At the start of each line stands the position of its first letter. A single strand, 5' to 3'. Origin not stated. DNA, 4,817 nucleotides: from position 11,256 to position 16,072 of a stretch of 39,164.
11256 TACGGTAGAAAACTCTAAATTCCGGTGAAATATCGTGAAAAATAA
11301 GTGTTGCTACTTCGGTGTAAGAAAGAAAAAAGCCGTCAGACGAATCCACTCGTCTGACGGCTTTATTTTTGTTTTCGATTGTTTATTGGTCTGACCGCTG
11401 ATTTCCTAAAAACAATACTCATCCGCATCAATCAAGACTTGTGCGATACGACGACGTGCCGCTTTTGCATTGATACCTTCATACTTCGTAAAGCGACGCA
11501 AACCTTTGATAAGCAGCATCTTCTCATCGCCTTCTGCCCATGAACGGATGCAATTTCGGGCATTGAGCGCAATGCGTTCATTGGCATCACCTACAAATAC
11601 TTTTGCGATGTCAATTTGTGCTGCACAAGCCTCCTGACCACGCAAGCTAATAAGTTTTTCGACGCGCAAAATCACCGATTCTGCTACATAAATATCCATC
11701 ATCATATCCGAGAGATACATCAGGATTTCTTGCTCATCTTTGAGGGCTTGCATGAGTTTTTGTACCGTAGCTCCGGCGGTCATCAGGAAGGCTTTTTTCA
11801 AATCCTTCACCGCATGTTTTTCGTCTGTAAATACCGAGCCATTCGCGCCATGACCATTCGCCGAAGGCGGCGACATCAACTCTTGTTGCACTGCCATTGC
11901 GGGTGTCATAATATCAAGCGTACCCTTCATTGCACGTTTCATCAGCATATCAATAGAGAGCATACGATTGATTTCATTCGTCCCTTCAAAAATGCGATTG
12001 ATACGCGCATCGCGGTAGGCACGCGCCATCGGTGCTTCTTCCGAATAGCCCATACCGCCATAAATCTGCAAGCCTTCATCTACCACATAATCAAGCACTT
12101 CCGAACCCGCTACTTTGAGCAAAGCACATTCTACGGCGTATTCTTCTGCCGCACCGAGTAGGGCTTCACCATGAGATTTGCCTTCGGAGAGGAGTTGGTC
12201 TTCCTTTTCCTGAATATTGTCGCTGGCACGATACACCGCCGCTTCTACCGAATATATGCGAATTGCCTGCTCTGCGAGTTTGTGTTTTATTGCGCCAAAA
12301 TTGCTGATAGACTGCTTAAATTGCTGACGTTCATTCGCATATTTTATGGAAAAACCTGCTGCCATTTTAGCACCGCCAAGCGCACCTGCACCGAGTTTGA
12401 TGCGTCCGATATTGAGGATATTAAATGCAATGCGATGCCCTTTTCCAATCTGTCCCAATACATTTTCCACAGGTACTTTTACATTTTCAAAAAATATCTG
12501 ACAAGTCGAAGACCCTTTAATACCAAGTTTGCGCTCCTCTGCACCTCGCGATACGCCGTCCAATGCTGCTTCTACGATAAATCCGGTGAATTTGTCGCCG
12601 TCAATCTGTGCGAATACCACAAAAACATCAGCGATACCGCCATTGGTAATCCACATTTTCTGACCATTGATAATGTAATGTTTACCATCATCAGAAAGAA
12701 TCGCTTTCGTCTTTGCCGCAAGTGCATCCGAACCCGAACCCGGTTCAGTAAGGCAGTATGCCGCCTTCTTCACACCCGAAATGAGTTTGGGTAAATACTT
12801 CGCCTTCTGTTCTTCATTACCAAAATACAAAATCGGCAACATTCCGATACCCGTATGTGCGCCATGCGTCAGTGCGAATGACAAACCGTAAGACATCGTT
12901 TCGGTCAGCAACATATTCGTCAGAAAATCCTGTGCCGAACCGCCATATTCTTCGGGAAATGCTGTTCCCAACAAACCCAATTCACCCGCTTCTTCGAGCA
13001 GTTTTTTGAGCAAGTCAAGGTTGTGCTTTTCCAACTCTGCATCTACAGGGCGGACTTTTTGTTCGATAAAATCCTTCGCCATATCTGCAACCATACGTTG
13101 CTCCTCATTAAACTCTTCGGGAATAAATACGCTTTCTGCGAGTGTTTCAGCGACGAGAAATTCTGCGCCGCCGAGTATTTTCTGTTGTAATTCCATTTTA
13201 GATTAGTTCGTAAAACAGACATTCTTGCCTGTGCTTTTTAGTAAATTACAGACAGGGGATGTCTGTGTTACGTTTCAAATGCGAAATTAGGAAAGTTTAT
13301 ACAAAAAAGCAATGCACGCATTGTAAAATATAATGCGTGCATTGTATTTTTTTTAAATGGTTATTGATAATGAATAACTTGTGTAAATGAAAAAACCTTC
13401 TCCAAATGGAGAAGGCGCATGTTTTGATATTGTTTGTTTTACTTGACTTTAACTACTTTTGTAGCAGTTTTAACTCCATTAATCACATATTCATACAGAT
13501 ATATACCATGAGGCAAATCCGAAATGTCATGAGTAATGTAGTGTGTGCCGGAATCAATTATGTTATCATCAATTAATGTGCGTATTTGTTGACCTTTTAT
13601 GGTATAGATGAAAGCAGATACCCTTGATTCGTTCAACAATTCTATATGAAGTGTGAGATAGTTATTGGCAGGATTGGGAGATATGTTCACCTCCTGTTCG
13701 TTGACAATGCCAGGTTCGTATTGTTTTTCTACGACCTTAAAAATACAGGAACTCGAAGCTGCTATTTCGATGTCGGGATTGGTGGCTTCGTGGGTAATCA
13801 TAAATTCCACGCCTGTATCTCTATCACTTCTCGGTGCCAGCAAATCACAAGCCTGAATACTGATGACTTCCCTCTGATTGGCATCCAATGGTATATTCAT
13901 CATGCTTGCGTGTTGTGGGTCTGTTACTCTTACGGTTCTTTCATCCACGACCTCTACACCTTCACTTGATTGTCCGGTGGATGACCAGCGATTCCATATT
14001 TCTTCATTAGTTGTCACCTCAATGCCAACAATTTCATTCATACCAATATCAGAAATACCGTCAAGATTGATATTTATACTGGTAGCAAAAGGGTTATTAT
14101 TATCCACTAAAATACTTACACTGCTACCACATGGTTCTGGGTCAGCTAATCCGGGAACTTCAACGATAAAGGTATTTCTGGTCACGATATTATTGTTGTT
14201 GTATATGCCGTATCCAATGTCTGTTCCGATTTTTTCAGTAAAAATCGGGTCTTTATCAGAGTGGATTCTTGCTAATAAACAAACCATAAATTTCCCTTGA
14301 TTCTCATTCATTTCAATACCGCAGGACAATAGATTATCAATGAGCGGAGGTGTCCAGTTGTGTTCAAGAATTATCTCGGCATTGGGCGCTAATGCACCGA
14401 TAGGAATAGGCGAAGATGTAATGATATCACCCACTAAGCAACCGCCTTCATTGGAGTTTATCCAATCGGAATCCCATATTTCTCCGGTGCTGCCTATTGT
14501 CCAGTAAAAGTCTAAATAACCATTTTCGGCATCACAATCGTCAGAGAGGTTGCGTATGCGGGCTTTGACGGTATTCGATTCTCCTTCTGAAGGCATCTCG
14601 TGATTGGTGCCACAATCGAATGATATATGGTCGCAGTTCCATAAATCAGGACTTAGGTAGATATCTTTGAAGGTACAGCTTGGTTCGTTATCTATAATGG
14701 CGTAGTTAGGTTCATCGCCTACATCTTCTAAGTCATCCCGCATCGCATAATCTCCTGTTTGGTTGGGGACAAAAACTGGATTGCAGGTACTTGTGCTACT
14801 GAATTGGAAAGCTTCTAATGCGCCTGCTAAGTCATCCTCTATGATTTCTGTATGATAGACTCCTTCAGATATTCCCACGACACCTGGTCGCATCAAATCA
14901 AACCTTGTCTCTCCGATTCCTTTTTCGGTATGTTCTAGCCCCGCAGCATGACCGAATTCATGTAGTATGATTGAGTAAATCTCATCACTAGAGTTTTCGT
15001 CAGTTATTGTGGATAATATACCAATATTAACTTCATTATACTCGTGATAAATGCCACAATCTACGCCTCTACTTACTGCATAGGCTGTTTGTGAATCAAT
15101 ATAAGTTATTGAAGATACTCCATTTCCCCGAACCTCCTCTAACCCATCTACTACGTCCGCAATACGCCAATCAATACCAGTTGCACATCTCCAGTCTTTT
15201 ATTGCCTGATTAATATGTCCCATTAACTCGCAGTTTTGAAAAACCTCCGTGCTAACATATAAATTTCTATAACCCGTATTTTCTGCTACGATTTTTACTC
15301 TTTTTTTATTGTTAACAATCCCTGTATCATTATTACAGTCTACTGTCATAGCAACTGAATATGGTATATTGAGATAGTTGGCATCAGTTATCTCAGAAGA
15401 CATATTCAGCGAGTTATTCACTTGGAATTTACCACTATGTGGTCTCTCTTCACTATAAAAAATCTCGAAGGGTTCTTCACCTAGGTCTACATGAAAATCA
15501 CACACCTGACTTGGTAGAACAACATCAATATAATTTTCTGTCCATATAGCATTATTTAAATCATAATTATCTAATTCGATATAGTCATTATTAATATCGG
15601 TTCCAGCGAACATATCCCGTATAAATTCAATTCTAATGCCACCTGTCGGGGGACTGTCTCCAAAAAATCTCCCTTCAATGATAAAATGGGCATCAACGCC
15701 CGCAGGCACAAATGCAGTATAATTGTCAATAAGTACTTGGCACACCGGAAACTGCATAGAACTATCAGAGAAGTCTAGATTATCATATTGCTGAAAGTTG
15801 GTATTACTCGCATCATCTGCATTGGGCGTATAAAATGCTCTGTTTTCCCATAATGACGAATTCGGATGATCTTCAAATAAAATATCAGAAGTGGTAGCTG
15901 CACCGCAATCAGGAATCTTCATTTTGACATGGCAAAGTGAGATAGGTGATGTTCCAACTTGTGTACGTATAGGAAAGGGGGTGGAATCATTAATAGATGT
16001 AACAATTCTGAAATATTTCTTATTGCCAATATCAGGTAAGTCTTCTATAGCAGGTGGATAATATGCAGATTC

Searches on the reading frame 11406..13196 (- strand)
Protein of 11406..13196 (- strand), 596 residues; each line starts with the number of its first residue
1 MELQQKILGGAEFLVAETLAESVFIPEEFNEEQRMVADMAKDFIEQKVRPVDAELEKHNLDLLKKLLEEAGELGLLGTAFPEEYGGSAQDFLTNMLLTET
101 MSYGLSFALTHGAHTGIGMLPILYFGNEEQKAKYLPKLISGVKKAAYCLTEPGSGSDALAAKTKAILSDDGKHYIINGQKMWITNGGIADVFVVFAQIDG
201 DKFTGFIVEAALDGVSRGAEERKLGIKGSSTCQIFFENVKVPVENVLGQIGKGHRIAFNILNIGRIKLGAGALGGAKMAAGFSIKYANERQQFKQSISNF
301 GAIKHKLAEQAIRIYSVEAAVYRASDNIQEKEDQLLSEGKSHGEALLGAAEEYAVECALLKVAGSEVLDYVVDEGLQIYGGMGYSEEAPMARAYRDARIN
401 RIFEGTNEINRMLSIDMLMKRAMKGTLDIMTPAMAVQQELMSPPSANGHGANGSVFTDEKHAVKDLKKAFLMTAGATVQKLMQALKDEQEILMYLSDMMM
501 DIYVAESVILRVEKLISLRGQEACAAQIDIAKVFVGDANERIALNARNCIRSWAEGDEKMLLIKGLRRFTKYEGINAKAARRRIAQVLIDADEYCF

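Call 74: search_protein_families(library=pfam, proteins=[window:11406-13196:-], max_evalue=0.0001)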
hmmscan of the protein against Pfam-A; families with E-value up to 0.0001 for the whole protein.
window:11406-13196:- (596 aa): 7 families
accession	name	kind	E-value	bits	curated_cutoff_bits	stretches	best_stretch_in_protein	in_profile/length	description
PF00441.29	Acyl-CoA_dh_1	-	7.7e-36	123.9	22.4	1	251-413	1-144/150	Acyl-CoA dehydrogenase, C-terminal domain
PF02771.21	Acyl-CoA_dh_N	-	1.3e-32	113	22.9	1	30-141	1-112/113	Acyl-CoA dehydrogenase, N-terminal domain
PF21263.2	Acyl-CoA-dh_C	-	2.8e-30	104.9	27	1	466-568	2-96/96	Acyl-CoA dehydrogenase, C-terminal domain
PF02770.24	Acyl-CoA_dh_M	-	2e-24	86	33.3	1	146-239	1-97/97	Acyl-CoA dehydrogenase, middle domain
PF08028.16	Acyl-CoA_dh_2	-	1.6e-12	48.3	22.7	1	268-407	3-133/134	Acyl-CoA dehydrogenase, C-terminal domain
PF21343.2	ACAD9-ACADV_C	-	2.7e-08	34.6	27.8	1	467-550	14-96/120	ACAD9/ACADV, C-terminal domain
PF22924.1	ACOX_C_alpha1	-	2.7e-08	34.3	27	1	263-409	6-159/169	Acyl-CoA oxidase, C-alpha1 domain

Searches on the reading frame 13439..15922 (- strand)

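Call 74: search_protein_families(library=pfam, proteins=[window:13439-15922:-], max_evalue=0.0001)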
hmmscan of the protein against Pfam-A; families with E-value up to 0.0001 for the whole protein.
window:13439-15922:- (827 aa): 1 family
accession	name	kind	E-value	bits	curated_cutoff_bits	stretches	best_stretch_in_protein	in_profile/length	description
PF18962.6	Por_Secre_tail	-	3.8e-07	30.7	27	1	747-823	1-73/75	Secretion system C-terminal sorting domain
